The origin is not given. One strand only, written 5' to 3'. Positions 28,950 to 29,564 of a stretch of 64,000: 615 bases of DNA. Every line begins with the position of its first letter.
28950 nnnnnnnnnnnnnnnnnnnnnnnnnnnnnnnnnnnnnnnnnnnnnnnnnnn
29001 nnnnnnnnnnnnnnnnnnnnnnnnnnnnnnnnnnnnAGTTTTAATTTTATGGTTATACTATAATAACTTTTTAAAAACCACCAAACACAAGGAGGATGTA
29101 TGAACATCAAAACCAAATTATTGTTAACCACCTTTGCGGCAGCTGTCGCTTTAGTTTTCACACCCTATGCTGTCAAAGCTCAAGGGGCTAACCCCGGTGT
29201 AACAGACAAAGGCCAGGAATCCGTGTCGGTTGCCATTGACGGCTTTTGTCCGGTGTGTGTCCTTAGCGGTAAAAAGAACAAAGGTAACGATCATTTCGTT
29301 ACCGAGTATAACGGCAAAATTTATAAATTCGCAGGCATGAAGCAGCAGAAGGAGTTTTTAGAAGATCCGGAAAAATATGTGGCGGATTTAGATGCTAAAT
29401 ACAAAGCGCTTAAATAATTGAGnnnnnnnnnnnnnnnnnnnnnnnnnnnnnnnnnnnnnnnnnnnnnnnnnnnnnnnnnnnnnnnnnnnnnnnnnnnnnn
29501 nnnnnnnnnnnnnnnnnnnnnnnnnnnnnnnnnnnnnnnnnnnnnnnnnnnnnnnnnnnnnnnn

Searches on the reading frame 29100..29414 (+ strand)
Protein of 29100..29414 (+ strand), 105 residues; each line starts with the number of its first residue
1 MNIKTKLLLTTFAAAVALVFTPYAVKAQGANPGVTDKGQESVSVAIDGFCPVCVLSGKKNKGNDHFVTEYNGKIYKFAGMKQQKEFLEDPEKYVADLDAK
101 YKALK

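Call 17: search_protein_families(library=pfam, proteins=[window:29100-29414:+], max_evalue=0.001)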
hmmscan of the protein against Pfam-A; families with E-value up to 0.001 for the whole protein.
window:29100-29414:+ (105 aa): 2 families
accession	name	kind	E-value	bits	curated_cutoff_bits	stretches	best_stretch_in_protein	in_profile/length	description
PF04945.19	YHS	-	2e-05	24.9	30.3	1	61-94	11-44/47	YHS domain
PF12018.13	FAP206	-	6.4e-05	22.9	33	1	33-99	184-253/272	Domain of unknown function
